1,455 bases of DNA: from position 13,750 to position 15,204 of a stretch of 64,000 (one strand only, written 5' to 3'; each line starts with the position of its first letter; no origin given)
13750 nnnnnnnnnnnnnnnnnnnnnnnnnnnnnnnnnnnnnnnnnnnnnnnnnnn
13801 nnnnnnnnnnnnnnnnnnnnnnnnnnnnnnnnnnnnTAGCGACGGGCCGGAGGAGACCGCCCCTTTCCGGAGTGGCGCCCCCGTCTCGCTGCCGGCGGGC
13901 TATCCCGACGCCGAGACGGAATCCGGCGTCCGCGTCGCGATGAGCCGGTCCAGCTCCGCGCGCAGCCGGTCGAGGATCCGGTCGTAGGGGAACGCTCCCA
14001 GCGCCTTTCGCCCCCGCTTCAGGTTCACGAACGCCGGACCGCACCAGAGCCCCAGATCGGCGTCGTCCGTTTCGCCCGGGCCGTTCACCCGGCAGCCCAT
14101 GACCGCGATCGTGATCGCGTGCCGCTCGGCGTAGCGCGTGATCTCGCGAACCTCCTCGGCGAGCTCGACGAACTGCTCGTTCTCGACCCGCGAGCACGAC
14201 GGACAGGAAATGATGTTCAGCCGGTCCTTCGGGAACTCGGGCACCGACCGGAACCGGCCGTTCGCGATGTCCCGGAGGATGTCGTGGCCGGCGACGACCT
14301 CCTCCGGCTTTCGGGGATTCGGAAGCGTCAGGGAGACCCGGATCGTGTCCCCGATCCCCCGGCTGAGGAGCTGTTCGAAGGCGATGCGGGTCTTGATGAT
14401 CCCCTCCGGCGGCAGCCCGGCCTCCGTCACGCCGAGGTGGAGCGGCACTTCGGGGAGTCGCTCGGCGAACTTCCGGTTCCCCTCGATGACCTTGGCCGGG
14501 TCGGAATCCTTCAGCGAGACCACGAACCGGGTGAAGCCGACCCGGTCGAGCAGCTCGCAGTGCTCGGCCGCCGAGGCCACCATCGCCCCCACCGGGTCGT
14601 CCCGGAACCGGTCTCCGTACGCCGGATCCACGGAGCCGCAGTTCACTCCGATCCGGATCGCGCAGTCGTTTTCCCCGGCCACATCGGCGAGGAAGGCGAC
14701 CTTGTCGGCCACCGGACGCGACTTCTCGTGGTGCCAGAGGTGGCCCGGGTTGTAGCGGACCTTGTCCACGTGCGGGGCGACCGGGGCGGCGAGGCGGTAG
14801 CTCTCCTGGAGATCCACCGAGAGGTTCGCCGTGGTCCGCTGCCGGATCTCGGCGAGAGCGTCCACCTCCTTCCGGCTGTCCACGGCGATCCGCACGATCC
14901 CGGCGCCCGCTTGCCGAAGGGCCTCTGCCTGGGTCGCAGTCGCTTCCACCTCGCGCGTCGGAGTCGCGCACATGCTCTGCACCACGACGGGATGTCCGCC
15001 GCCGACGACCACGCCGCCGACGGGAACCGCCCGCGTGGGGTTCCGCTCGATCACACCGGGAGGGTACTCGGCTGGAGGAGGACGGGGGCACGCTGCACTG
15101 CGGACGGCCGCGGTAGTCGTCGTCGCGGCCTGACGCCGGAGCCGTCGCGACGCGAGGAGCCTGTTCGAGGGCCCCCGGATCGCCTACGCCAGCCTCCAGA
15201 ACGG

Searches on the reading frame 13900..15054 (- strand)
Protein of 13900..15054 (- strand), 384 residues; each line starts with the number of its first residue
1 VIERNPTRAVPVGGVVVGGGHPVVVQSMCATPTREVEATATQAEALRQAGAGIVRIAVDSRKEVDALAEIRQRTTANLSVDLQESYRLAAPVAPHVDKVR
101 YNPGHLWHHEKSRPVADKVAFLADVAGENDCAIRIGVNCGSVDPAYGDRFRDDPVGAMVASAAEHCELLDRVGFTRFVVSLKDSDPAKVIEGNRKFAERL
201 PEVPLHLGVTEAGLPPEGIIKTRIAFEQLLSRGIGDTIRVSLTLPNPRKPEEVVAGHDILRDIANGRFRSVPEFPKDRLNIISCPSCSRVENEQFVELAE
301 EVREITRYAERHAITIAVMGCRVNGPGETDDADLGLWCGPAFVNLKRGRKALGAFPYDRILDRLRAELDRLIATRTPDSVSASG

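Call 17: search_protein_families(library=pfam, proteins=[window:13900-15054:-], max_evalue=0.001)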
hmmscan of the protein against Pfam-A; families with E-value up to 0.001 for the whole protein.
window:13900-15054:- (384 aa): 1 family
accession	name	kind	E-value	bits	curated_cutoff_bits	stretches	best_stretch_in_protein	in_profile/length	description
PF04551.19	GcpE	-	2.6e-98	329.7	32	1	7-369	1-342/343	GcpE protein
